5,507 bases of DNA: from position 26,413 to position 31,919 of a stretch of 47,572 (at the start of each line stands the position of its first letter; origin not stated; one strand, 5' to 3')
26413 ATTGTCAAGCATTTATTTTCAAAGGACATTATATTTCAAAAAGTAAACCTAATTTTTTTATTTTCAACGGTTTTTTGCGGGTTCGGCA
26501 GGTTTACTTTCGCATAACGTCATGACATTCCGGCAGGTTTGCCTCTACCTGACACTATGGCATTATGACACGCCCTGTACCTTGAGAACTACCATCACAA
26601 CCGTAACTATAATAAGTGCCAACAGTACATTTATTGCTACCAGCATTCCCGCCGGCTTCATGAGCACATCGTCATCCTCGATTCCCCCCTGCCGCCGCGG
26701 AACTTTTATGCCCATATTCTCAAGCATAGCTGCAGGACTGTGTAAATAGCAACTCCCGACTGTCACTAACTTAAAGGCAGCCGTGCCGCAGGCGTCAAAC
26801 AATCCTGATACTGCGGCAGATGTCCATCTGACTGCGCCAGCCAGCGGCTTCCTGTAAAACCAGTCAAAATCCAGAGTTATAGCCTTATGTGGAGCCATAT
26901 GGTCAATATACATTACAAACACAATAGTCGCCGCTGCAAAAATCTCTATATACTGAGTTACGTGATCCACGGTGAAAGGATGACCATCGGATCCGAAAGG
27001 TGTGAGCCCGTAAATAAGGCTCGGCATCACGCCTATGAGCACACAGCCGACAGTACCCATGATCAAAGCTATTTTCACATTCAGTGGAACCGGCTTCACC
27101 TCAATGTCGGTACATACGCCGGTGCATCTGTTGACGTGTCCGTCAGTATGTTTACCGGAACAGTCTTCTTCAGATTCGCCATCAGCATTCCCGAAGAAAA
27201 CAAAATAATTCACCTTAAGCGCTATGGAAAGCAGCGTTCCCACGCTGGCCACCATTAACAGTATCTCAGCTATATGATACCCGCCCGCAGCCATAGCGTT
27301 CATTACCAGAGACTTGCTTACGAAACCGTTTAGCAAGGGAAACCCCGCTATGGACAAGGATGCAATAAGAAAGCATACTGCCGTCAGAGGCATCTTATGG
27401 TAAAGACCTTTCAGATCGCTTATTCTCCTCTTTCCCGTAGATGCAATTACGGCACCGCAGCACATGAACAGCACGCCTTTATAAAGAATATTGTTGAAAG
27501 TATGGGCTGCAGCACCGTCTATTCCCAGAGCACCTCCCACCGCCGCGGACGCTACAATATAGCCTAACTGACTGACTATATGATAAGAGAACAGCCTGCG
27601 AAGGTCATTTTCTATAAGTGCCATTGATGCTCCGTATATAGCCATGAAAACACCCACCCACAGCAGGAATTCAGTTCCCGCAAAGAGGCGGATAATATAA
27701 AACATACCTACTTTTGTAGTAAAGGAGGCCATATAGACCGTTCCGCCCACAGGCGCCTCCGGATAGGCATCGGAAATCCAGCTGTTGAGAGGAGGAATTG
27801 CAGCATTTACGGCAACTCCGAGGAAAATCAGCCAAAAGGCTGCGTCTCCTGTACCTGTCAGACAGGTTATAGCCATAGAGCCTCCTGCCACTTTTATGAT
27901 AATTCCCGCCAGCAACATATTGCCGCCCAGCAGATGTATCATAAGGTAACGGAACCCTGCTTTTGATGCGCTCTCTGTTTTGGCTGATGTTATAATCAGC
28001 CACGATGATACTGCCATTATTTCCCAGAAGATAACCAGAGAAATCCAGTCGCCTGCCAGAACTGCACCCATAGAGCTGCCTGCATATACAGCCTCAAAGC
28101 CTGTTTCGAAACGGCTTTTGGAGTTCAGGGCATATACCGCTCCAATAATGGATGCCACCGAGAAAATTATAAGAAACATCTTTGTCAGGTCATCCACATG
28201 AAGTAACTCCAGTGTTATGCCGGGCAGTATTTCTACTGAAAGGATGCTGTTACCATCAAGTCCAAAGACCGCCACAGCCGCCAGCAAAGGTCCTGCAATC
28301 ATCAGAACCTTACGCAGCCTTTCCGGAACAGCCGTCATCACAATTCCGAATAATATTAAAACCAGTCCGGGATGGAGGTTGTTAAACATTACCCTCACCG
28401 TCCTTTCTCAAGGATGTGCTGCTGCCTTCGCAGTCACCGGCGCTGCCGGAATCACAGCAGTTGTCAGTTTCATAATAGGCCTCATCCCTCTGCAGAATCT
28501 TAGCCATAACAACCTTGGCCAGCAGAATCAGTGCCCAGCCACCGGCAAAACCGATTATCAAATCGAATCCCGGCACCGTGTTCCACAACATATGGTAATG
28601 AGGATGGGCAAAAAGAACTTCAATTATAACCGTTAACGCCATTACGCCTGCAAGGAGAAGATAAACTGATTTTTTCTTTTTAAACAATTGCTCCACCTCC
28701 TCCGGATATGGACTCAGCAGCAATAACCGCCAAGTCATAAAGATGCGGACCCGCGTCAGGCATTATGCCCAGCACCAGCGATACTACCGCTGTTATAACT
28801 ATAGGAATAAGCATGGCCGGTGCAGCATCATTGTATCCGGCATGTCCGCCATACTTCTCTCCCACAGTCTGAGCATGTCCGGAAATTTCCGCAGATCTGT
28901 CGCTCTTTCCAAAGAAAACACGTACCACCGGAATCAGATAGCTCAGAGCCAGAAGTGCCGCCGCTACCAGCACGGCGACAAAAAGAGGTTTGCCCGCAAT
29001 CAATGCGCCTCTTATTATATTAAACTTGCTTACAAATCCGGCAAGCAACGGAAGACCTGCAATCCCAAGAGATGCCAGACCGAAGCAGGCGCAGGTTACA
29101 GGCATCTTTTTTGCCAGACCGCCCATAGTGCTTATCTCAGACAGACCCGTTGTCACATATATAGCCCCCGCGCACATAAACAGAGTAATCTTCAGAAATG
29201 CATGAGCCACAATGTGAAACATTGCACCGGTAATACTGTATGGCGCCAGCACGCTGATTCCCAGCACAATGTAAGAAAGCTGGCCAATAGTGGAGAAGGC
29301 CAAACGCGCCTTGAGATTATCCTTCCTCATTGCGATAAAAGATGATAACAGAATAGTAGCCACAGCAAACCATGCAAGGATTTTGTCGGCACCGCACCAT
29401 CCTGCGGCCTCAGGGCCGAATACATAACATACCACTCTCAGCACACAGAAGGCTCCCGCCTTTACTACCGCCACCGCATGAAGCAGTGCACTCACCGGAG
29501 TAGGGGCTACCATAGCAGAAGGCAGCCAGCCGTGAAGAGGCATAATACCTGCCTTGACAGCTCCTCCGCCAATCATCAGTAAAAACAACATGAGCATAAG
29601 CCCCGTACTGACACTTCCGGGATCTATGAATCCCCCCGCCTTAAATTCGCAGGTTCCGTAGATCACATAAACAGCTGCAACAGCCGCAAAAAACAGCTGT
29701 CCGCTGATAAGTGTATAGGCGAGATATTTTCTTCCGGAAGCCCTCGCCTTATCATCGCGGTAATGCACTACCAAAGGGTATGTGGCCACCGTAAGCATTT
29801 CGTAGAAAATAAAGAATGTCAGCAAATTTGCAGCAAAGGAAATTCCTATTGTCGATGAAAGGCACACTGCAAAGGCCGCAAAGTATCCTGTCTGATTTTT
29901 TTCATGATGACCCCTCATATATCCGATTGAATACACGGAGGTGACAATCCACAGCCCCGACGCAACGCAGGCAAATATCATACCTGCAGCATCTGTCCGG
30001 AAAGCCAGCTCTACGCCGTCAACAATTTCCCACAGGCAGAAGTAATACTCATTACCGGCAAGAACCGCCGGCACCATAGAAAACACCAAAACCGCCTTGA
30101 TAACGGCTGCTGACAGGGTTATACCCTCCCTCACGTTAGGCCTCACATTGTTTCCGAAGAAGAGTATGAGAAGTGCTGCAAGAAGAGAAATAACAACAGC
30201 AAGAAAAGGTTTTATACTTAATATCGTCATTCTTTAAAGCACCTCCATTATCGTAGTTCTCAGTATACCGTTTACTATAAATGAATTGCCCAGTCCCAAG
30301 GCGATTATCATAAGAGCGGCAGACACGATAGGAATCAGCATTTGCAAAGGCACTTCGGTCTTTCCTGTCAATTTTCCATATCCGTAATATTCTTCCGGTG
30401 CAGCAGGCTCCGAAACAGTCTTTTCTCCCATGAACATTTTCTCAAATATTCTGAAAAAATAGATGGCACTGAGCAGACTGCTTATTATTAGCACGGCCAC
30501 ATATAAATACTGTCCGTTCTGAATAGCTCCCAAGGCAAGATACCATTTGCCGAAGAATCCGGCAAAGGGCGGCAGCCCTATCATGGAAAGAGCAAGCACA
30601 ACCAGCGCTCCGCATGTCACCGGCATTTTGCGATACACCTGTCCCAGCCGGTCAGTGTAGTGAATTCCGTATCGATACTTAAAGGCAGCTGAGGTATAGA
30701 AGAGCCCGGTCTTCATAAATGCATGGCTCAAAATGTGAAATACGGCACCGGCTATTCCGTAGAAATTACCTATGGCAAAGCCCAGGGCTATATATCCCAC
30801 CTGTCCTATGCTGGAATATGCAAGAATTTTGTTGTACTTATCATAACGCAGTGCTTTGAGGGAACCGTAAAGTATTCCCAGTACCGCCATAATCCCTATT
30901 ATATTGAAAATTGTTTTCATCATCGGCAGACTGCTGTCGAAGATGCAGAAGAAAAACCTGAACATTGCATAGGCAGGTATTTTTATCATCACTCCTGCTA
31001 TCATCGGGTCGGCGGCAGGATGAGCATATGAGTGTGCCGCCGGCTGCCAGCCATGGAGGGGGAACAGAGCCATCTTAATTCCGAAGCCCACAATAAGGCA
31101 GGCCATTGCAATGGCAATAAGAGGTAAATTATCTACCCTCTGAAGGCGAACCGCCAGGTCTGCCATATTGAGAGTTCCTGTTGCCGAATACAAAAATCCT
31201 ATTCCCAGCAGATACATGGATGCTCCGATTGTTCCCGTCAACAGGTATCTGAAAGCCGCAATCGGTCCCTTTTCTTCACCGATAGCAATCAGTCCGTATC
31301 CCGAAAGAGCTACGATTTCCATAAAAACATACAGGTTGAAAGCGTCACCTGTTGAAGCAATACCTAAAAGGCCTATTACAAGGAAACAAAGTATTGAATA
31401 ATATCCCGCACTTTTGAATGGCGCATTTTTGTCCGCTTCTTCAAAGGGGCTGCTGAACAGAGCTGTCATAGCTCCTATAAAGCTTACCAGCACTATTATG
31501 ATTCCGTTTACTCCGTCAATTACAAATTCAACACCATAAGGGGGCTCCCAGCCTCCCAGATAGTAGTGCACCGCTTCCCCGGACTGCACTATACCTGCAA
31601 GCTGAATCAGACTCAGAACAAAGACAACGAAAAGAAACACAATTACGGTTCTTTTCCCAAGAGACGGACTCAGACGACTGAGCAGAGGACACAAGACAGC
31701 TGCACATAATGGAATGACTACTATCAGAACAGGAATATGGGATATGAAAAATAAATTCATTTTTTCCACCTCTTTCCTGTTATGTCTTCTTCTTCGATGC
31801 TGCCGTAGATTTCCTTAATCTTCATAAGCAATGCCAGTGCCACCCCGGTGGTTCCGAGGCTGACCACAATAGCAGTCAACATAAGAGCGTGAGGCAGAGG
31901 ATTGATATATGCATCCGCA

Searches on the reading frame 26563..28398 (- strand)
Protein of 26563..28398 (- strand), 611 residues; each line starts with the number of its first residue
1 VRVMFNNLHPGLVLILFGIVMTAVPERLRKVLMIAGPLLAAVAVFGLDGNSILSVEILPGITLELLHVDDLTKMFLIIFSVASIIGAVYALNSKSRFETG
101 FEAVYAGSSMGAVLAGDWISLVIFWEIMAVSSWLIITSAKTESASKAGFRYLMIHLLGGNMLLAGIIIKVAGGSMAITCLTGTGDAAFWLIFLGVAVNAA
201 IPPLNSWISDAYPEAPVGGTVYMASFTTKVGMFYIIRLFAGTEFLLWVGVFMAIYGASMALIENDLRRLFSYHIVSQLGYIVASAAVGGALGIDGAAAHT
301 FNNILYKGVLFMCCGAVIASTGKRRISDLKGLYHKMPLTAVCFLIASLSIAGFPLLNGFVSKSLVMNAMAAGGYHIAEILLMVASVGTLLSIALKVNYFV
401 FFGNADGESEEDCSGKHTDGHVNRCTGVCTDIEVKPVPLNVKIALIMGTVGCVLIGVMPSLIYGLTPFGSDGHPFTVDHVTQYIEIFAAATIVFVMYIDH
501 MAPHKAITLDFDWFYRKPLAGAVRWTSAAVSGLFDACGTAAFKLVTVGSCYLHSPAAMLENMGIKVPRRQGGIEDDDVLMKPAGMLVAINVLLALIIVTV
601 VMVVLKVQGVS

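Call 22: search_protein_families(library=pfam, proteins=[window:26563-28398:-], max_evalue=0.001)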
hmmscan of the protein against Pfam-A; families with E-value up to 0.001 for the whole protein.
window:26563-28398:- (611 aa): 1 family
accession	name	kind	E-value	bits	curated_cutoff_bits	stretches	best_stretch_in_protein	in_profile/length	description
PF00361.26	Proton_antipo_M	-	3.2e-42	145.2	21.5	1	115-379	1-285/294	NADH:quinone oxidoreductase/Mrp antiporter, TM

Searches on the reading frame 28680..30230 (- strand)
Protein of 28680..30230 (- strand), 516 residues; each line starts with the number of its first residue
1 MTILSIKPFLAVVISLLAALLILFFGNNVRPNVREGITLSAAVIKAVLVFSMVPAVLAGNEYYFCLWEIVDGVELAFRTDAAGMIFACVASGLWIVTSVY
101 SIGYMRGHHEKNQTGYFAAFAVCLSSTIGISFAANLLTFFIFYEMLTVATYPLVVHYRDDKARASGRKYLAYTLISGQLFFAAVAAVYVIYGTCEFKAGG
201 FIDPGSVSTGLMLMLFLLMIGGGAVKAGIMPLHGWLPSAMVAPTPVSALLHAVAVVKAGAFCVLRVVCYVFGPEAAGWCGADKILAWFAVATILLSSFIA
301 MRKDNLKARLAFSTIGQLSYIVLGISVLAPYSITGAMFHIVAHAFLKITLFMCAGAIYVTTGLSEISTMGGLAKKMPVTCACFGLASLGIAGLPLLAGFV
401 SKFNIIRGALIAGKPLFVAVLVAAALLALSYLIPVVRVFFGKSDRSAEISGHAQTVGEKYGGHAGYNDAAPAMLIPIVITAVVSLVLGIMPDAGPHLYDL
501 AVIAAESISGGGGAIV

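Call 22: search_protein_families(library=pfam, proteins=[window:28680-30230:-], max_evalue=0.001)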
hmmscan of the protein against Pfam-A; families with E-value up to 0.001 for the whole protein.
window:28680-30230:- (516 aa): 2 families
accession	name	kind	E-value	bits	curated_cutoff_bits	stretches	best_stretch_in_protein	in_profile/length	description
PF00361.26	Proton_antipo_M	-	6.9e-62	209.7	21.5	1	133-426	1-292/294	NADH:quinone oxidoreductase/Mrp antiporter, TM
PF00662.26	Proton_antipo_N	-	0.00037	20.8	24.5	1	73-116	9-50/51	NADH-Ubiquinone oxidoreductase (complex I), chain 5 N-terminus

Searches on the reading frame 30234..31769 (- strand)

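Call 22: search_protein_families(library=pfam, proteins=[window:30234-31769:-], max_evalue=0.001)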
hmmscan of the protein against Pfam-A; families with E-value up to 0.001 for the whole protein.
window:30234-31769:- (511 aa): 1 family
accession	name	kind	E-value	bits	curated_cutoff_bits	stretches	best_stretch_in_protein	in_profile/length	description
PF00361.26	Proton_antipo_M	-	1.6e-54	185.5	21.5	1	142-433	3-293/294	NADH:quinone oxidoreductase/Mrp antiporter, TM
